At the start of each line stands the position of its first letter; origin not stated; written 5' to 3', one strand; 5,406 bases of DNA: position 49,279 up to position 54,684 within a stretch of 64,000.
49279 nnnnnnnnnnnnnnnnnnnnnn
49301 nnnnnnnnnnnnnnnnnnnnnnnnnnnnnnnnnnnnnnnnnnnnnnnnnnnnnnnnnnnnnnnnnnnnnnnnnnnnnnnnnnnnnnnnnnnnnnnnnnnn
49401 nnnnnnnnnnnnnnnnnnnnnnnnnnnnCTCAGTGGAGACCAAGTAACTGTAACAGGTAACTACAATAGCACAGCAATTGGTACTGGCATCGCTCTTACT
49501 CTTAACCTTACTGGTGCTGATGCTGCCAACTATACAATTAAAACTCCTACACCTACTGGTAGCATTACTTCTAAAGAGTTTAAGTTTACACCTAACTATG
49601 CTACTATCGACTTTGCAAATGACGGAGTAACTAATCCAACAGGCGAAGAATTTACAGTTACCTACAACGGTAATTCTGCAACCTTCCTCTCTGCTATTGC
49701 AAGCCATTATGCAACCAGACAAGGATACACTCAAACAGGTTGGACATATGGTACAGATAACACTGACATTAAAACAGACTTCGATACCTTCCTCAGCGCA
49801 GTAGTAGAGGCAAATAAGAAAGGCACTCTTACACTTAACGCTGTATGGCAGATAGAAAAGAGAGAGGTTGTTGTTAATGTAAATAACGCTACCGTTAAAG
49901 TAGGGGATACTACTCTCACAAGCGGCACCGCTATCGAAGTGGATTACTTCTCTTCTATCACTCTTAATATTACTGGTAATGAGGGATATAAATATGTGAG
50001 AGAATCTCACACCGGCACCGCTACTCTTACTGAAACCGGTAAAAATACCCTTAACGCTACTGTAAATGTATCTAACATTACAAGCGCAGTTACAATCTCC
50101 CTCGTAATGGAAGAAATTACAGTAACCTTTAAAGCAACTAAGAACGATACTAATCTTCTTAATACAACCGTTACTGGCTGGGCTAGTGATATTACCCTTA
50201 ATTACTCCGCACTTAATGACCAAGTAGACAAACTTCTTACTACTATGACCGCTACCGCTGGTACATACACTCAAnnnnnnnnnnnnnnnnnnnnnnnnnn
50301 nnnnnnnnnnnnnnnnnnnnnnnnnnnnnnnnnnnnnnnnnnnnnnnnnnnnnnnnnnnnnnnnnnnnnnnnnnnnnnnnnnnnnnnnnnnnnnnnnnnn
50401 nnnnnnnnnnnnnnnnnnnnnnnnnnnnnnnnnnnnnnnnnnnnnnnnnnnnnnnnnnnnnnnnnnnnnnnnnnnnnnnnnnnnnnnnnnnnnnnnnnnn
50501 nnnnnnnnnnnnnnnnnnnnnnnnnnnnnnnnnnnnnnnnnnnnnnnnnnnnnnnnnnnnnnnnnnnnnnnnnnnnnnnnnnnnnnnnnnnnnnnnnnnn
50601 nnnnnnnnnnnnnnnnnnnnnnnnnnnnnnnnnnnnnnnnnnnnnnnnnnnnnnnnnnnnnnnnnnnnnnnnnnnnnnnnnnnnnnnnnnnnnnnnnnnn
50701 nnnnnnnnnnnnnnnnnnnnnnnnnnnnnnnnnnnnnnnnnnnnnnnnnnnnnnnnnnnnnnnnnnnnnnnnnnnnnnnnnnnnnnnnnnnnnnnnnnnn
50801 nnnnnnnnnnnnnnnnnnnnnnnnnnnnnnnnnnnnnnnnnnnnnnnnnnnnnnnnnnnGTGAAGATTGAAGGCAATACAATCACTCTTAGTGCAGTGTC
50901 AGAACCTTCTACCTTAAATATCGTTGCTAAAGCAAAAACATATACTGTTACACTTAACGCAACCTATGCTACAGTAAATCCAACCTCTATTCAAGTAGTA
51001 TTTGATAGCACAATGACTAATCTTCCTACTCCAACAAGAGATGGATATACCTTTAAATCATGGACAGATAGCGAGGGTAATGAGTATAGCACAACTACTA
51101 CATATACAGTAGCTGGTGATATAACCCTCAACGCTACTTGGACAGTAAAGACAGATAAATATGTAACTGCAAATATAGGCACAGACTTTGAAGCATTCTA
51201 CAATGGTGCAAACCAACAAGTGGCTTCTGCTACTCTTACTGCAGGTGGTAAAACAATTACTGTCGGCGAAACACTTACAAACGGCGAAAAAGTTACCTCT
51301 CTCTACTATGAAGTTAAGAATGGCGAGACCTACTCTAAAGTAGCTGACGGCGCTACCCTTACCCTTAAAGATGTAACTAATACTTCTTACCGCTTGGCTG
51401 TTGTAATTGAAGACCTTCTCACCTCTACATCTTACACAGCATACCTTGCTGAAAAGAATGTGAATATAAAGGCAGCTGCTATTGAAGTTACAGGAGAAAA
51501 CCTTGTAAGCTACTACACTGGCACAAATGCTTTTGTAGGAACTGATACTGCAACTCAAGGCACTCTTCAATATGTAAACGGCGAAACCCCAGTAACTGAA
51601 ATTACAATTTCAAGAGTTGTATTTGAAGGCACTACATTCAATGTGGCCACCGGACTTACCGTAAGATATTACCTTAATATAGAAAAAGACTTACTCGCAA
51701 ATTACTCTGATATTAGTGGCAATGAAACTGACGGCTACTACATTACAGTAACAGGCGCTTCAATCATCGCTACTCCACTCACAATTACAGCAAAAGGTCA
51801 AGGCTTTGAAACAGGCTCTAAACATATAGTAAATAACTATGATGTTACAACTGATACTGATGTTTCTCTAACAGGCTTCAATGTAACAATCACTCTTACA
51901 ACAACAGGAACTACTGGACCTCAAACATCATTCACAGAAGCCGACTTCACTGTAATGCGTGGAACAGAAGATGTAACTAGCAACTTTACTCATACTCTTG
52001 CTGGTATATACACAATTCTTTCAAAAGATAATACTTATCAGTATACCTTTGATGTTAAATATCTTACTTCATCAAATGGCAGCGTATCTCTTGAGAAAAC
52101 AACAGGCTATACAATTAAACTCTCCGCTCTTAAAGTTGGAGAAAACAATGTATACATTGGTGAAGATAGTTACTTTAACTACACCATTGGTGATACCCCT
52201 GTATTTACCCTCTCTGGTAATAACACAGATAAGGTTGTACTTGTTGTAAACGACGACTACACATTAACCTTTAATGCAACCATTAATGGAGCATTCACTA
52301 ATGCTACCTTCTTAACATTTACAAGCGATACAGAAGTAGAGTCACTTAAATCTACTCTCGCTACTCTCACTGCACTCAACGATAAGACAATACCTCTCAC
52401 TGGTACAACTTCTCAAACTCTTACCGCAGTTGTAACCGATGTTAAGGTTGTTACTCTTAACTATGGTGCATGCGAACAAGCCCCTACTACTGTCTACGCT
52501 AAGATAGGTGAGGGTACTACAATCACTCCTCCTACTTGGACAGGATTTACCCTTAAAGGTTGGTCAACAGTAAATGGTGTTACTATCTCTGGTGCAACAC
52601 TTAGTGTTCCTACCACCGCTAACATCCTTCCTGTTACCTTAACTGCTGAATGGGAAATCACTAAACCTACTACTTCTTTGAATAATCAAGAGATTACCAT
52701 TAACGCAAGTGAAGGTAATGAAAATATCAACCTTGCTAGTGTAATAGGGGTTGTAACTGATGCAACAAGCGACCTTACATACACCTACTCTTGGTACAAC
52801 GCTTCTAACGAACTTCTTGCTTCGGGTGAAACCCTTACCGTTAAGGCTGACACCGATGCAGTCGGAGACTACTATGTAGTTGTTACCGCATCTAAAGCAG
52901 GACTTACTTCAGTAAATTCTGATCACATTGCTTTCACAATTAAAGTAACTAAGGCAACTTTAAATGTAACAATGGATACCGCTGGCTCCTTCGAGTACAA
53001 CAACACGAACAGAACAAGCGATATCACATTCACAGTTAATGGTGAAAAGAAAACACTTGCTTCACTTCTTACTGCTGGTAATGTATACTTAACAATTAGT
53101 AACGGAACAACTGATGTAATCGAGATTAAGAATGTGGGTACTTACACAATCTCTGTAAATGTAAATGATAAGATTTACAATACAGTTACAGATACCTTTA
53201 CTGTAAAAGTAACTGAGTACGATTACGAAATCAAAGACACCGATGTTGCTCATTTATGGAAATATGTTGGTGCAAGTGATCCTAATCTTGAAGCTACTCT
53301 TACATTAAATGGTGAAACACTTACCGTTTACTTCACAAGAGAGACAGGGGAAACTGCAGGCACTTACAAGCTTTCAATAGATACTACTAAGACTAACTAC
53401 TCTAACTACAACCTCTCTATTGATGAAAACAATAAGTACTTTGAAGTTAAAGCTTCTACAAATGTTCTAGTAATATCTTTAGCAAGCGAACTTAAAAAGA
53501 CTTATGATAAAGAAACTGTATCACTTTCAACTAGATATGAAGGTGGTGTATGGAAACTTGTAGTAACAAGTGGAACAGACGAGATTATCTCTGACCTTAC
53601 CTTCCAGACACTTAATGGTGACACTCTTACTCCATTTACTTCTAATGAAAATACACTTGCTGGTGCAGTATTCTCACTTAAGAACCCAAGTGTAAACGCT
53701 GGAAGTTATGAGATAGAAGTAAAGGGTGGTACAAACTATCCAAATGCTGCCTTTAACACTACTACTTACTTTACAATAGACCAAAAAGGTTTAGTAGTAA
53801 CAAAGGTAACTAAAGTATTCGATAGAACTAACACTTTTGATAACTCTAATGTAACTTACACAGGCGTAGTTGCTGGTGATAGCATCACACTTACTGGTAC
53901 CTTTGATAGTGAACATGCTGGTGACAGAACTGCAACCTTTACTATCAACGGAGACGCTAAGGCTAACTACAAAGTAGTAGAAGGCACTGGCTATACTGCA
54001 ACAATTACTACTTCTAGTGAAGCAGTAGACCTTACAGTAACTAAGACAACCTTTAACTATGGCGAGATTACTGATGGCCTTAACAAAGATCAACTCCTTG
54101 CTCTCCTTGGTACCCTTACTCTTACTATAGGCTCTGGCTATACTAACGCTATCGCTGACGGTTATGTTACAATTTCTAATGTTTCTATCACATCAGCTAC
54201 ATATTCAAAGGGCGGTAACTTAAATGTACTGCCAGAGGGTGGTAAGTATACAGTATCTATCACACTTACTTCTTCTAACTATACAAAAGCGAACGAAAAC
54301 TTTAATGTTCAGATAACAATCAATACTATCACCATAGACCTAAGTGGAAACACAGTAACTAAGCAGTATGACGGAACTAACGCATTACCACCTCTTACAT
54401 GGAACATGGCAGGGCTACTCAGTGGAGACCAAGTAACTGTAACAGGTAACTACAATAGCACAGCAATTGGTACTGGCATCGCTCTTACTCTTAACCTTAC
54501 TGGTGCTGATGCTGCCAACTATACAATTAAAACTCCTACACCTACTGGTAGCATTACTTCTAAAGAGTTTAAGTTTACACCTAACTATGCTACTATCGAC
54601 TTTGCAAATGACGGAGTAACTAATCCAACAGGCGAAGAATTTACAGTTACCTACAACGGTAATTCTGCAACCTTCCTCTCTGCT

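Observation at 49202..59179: Base-perfect 4,989-bp in-frame tandem duplication inside the giant gene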

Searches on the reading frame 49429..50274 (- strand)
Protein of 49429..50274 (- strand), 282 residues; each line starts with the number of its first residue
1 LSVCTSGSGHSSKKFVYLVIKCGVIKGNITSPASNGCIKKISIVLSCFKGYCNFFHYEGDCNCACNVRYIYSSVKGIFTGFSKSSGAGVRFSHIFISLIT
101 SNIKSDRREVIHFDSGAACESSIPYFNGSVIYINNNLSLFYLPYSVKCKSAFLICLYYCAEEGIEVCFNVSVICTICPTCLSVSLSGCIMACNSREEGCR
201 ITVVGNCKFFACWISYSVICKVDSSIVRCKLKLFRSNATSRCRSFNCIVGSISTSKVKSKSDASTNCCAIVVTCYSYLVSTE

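Call 65: search_protein_families(library=pfam, proteins=[window:49429-50274:-], max_evalue=0.1)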
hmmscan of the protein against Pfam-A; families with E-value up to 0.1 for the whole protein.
window:49429-50274:- (282 aa): 0 families

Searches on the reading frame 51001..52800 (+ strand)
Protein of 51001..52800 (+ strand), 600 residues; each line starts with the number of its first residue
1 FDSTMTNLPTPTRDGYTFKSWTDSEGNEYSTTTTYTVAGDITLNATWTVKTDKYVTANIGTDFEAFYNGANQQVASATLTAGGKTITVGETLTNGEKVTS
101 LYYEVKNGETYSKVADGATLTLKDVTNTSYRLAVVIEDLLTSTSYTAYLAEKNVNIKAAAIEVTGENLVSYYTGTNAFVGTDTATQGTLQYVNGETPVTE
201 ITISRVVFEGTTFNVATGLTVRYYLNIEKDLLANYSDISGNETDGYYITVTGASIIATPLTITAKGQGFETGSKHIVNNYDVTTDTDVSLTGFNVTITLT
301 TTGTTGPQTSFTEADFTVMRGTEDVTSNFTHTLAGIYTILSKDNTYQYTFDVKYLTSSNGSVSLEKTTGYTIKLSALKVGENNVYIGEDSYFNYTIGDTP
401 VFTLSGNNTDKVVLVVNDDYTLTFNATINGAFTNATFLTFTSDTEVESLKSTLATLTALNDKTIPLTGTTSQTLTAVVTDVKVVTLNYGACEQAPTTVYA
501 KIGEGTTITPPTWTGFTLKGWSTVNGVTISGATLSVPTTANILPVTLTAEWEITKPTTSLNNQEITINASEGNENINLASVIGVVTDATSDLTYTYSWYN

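Call 47: search_protein_families(library=pfam, proteins=[window:51001-52800:+], max_evalue=1)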
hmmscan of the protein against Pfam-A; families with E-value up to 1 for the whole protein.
window:51001-52800:+ (600 aa): 2 families
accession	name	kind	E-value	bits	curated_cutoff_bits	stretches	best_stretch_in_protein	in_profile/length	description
PF09479.16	Flg_new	-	4.6e-08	33.5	27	2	3-45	20-64/65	Listeria-Bacteroides repeat domain (List_Bact_rpt)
PF03983.18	SHD1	-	0.044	14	23.7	1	342-380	14-52/67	SLA1 homology domain 1, SHD1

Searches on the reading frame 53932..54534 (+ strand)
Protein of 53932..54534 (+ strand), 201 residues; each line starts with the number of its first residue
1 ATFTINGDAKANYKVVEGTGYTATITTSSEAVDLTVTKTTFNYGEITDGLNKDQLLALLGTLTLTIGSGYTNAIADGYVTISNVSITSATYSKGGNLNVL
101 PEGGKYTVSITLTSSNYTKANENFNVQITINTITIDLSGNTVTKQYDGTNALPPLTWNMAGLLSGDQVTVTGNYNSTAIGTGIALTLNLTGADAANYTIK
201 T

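Call 49: search_protein_families(library=pfam, proteins=[window:53932-54534:+], max_evalue=1)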
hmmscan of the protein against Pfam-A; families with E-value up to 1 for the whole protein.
window:53932-54534:+ (201 aa): 3 families
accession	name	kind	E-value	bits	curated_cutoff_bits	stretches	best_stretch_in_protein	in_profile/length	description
PF18657.6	YDG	-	1.5e-11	44.8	25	1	140-200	11-81/85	YDG domain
PF02221.20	E1_DerP2_DerF2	-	0.02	15.7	22.7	1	76-150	12-75/133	ML domain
PF18914.6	DUF5666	-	0.032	15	27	1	127-176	11-50/60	Domain of unknown function (DUF5666)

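Call 59: predict_structure(alignment_id=A1)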
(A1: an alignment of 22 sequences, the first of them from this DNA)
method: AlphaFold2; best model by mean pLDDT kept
length: 201 residues; sequences in the alignment: 22
mean_pLDDT: 93.8   pTM: 0.81
mean pLDDT of the five models: 93.8, 93.2, 93.1, 92.9, 91.5
residues with pLDDT >= 90: 177; 70-90: 16; 50-70: 8; < 50: 0
segments of 3 or more residues with pLDDT < 50: none
pLDDT, mean of each block of 10 residues (from residue 1): 82 74 84 97 98 97 95 96 97 98 96 96 97 95 96 94 98 96 95 97 70
secondary structure, 60 per line:
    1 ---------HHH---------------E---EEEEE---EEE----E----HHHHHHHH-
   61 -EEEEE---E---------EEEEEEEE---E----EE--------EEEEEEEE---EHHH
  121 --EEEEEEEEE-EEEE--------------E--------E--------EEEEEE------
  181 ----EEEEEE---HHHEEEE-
elements in order: E32-36 E40-42 H52-59 E62-66 E80-87 E106-113 E123-131 E133-136 E169-174 E185-190 E197-200

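Call 62: fold_search(model_id=the predicted structure, library=pdb)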
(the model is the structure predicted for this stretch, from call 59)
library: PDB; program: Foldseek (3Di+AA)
matches with E <= 10: 332; with E <= 0.001: 0
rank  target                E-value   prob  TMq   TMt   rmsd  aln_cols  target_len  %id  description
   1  6oae                  2.4e-02  0.30  0.20  0.20  14.2       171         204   12  Crystal Structure of Human Mucin-like Protocadherin EC1-2 (released 2020-03-18)
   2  1o6s_B                4.7e-02  0.69  0.23  0.39   8.0       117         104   14  Internalin (Listeria monocytogenes) / E-Cadherin (human) Recognition Complex (released 2002-12-13)
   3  4oy9                  7.8e-02  0.28  0.23  0.22  12.7       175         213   14  Crystal structure of human P-Cadherin EC1-EC2 in closed conformation (released 2015-04-01)
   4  2omu_B                9.2e-02  0.57  0.24  0.39   7.9       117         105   14  Crystal structure of InlA G194S+S Y369S/hEC1 complex (released 2007-08-28)
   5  2omv_B                1.1e-01  0.54  0.23  0.39   8.0       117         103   14  Crystal structure of InlA S192N Y369S/hEC1 complex (released 2007-06-05)
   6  2omx_B                1.2e-01  0.54  0.24  0.38   7.9       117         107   14  Crystal structure of InlA S192N G194S+S/hEC1 complex (released 2007-08-28)
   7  4zmz                  1.4e-01  0.21  0.23  0.22  12.7       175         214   14  Crystal structure of human P-cadherin (monomer 2) (released 2016-09-07)
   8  4apx_B                1.4e-01  0.15  0.21  0.19  13.3       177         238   10  CRYSTAL STRUCTURE OF MOUSE CADHERIN-23 EC1-2 AND PROTOCADHERIN-15 EC1- 2 FORM I (released 2012-11-07)
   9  9hcj_10               1.6e-01  0.35  0.26  0.05   9.8       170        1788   16  D. discoideum nuclear pore complex (released 2024-12-25)
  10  1edh_A                1.6e-01  0.21  0.23  0.23  12.6       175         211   11  E-CADHERIN DOMAINS 1 AND 2 IN COMPLEX WITH CALCIUM (released 1997-01-11)
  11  4axw_B                1.8e-01  0.14  0.21  0.19  13.2       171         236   11  CRYSTAL STRUCTURE OF MOUSE CADHERIN-23 EC1-2 AND PROTOCADHERIN-15 EC1- 2, FORM I 2.2A. (released 2012-11-07)
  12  2yqg_MODEL_1_A        1.9e-01  0.23  0.21  0.31  19.6       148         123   14  Solution structure of the first cadherin domain from human Desmoglein-2 (released 2007-10-02)
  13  4xxw_A                2.1e-01  0.10  0.19  0.18  13.6       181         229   12  Crystal structure of mouse Cadherin-23 EC1-2 and Protocadherin-15 EC1-2 splice variant (released 2016-05-04)
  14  3lnh_A                2.5e-01  0.15  0.24  0.23  13.9       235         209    9  Crystal structure of E-cadherin EC12 W2A (released 2010-03-02)
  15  7sz8_A                2.5e-01  0.13  0.23  0.14  14.2       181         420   11  Crystal structure of human CELSR1 EC4-7 (released 2022-12-14)
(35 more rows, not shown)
